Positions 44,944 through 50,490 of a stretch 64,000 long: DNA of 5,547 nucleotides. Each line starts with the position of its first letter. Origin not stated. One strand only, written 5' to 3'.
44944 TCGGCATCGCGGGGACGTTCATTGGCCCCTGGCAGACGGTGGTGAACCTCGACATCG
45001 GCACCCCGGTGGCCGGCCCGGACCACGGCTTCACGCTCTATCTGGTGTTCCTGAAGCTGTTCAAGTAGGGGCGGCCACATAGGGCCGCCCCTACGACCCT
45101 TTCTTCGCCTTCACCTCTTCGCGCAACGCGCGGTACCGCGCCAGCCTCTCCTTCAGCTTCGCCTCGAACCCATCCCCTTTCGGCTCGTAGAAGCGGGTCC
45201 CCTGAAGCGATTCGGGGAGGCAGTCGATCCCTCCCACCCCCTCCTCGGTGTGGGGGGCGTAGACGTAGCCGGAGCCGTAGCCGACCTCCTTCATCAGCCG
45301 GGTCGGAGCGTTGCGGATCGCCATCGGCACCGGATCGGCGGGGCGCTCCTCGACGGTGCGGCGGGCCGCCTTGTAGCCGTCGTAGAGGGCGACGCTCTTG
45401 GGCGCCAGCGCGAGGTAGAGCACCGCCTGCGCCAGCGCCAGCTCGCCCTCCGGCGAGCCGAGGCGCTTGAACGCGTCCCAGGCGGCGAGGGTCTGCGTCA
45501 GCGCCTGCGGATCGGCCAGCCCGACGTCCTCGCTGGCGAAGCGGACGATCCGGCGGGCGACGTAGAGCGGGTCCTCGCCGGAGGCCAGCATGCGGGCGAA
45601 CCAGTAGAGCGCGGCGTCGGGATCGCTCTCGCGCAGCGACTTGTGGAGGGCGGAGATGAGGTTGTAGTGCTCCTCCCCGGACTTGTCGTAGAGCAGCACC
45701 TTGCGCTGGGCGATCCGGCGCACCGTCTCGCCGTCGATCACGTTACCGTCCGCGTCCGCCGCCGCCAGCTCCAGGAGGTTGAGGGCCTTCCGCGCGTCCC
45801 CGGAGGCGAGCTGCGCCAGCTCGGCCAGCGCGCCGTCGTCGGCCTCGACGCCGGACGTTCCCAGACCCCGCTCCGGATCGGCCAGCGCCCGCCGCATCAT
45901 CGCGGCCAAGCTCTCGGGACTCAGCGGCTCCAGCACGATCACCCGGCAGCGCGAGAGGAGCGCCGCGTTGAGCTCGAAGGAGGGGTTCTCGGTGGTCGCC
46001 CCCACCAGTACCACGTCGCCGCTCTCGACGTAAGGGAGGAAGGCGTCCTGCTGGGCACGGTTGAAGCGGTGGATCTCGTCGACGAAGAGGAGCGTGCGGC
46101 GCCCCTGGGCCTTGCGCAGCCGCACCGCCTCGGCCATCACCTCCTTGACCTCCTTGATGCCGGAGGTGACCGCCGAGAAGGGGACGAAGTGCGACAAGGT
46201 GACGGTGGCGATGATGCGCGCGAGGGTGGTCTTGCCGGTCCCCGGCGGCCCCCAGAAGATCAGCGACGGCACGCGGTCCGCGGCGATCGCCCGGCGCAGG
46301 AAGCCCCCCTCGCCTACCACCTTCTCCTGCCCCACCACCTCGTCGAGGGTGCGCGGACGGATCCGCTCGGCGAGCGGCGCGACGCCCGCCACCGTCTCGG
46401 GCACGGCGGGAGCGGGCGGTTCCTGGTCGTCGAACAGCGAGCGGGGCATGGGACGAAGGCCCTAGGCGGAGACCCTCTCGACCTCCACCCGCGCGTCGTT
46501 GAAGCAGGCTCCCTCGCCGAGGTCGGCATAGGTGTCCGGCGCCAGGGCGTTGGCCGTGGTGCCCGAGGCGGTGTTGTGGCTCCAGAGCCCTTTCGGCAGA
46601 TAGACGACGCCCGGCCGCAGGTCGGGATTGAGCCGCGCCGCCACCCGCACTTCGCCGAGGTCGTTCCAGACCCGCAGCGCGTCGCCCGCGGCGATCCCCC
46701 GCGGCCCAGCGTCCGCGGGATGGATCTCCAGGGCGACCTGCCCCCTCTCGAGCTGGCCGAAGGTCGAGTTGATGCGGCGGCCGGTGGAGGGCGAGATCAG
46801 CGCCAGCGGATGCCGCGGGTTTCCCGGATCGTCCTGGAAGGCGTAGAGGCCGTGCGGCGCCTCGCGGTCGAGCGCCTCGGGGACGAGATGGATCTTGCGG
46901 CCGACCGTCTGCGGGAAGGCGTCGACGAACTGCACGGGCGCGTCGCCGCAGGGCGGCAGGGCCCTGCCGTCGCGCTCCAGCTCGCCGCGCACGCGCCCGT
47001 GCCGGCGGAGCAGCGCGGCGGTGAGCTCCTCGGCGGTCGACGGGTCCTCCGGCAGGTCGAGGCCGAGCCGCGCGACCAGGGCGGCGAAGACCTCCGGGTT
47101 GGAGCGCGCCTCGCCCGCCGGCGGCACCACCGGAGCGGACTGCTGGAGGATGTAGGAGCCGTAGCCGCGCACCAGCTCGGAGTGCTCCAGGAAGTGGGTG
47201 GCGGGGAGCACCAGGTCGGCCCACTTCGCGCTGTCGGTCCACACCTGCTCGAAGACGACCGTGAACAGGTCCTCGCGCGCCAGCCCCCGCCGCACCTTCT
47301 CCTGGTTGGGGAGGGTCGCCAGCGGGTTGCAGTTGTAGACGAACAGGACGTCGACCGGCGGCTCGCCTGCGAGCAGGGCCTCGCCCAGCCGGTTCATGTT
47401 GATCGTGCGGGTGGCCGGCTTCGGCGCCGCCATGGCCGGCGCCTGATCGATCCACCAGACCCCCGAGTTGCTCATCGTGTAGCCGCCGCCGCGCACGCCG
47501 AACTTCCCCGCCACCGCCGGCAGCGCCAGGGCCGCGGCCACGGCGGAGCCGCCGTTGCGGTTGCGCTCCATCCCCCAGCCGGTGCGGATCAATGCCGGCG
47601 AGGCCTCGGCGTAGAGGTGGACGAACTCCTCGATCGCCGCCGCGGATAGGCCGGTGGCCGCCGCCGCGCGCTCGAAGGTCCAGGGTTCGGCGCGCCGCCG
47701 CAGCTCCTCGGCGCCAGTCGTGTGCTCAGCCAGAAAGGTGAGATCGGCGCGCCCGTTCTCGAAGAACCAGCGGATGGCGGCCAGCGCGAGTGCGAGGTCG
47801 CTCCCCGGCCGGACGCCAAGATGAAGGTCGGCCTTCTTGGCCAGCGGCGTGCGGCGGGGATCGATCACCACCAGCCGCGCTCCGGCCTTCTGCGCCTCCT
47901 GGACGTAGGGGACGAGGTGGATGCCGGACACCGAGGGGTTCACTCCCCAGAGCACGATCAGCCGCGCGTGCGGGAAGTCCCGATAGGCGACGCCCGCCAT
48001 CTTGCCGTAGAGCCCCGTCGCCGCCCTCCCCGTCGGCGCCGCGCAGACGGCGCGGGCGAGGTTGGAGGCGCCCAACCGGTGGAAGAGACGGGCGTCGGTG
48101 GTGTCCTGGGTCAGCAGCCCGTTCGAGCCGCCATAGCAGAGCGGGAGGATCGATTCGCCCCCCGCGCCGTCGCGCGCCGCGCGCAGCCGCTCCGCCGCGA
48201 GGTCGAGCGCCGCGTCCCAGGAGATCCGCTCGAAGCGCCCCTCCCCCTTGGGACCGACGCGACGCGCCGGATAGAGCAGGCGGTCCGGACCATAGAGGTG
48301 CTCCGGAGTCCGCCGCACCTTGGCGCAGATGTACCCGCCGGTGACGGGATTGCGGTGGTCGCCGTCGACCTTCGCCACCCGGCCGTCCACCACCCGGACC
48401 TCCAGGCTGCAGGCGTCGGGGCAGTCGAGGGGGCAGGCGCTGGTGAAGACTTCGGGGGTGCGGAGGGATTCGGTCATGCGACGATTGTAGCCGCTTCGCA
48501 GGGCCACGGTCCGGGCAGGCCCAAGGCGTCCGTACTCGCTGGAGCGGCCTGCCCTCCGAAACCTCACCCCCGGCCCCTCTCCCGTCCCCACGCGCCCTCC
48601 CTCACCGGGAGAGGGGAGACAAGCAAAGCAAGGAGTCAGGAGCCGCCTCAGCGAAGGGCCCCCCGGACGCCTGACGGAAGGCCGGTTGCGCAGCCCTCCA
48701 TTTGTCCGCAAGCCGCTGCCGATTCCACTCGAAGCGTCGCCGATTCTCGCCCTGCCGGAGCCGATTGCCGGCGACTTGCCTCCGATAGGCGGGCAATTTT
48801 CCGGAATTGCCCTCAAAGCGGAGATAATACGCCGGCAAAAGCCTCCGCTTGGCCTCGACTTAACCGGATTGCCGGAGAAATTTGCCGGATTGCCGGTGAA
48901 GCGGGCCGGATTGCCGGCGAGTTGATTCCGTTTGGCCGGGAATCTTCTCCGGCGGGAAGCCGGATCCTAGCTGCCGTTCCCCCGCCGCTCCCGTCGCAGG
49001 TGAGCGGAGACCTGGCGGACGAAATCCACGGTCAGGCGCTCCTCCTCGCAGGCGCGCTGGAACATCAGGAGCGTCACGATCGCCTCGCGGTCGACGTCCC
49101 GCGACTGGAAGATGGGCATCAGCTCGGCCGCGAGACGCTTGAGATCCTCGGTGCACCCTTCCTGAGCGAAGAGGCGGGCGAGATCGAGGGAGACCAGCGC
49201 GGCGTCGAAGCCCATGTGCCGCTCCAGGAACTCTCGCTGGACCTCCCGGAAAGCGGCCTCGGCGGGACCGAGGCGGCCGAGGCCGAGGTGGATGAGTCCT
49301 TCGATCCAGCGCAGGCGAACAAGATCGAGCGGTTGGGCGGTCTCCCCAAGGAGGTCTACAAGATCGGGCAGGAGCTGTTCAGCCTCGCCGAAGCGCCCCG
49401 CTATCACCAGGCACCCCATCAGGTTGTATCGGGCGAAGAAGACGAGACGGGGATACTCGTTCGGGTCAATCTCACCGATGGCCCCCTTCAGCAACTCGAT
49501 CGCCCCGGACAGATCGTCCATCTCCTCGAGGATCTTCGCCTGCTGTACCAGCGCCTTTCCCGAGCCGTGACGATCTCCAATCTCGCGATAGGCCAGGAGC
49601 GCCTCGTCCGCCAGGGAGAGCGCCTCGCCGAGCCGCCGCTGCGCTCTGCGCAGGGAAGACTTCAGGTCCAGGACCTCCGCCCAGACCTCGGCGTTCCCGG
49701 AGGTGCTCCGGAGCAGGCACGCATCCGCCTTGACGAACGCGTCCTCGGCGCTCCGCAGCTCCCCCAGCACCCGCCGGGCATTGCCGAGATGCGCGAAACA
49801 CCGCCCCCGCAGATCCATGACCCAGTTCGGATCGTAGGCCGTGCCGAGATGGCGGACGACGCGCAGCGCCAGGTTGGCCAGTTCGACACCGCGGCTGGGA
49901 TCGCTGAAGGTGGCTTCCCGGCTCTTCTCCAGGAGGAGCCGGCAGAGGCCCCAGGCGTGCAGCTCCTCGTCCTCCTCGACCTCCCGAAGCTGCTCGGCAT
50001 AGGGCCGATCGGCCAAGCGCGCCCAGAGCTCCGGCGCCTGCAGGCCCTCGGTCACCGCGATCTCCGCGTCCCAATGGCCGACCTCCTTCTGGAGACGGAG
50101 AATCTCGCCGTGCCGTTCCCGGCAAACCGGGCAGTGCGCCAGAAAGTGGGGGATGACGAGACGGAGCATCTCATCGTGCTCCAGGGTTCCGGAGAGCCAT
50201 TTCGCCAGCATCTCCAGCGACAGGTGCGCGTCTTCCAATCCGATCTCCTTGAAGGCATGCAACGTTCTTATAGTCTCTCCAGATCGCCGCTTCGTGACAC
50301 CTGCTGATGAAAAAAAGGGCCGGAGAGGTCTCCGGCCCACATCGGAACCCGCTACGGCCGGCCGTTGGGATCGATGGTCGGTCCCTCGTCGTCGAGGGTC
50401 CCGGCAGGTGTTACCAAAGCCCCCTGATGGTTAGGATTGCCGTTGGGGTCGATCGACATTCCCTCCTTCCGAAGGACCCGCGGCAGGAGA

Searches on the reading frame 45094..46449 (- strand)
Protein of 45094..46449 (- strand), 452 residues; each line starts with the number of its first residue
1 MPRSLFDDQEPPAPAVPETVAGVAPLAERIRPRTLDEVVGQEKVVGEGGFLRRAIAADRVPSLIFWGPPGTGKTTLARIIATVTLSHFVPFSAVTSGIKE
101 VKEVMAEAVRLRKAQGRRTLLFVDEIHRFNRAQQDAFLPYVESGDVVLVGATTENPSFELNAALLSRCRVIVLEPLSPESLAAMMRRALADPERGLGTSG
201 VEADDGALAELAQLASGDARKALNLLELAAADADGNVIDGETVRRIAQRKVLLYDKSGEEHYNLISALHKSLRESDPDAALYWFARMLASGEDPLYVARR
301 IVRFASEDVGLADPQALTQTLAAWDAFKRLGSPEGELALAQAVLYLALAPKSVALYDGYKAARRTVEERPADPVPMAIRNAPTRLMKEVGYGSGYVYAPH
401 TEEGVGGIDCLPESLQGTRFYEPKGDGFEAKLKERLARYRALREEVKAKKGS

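Call 57: search_protein_families(library=pfam, proteins=[window:45094-46449:-], max_evalue=0.0001)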
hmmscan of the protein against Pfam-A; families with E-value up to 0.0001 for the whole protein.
window:45094-46449:- (452 aa): 8 families
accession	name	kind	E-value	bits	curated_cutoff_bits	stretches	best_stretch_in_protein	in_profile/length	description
PF12002.13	MgsA_C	-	1.9e-62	210.5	27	1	275-439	2-166/167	MgsA AAA+ ATPase C terminal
PF16193.11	AAA_assoc_2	-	9.7e-26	90.3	34.3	1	200-273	4-81/81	AAA C-terminal domain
PF00004.35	AAA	-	1e-14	55.6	21.2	1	63-173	1-128/131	ATPase family associated with various cellular activities (AAA)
PF05496.18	RuvB_N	-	6.6e-13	49.2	27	1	30-150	1-118/159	Holliday junction DNA helicase RuvB P-loop domain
PF13173.12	AAA_14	-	1.1e-05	25.8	27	1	63-177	5-124/129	AAA domain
PF07728.20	AAA_5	-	1.8e-05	25.2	22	1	63-172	2-119/139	AAA domain (dynein-related subfamily)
PF01078.27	Mg_chelatase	-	2.4e-05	24.3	20.3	0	54-83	16-45/207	Magnesium chelatase, subunit ChlI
PF13191.12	AAA_16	-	4e-05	24.6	32.6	0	54-81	18-45/167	AAA ATPase domain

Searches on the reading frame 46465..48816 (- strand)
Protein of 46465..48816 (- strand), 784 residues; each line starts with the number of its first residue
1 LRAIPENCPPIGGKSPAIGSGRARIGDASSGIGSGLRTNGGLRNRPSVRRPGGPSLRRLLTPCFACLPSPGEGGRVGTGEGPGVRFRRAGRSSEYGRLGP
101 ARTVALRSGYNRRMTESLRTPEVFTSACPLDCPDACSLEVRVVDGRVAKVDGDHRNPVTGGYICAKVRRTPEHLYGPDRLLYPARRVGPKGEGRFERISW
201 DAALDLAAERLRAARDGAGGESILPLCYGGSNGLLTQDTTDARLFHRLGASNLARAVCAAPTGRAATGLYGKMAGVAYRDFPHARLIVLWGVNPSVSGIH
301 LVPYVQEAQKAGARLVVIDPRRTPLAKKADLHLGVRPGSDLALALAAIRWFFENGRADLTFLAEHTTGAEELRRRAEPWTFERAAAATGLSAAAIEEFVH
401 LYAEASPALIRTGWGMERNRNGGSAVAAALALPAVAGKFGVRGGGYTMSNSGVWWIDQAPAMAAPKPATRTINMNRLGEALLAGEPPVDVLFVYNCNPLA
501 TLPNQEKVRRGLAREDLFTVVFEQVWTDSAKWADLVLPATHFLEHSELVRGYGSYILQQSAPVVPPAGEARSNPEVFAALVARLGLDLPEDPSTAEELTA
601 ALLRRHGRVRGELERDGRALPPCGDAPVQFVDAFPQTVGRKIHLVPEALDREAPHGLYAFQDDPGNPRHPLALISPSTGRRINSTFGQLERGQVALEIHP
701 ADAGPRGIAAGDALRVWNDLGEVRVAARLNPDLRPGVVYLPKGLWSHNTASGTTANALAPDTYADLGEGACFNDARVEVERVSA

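Call 57: search_protein_families(library=pfam, proteins=[window:46465-48816:-], max_evalue=0.0001)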
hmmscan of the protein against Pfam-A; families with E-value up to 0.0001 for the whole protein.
window:46465-48816:- (784 aa): 3 families
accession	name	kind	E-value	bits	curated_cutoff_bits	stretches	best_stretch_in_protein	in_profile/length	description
PF00384.28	Molybdopterin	-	6e-42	144.4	24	1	179-582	1-352/353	Molybdopterin oxidoreductase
PF01568.27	Molydop_binding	-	6.9e-17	61.9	26.8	1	671-774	1-108/110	Molydopterin dinucleotide binding domain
PF04879.21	Molybdop_Fe4S4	-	5.5e-13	49.1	22.7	1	123-175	3-54/55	Molybdopterin oxidoreductase Fe4S4 domain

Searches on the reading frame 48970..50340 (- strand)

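Call 57: search_protein_families(library=pfam, proteins=[window:48970-50340:-], max_evalue=0.0001)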
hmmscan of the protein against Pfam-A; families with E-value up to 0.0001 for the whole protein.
window:48970-50340:- (457 aa): 2 families
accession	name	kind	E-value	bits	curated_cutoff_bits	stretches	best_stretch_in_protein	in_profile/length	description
PF17874.7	TPR_MalT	-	2.2e-09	37.5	45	1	178-433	39-292/336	MalT-like TPR region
PF13424.12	TPR_12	-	1.3e-06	29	30.1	1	229-287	11-71/77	Tetratricopeptide repeat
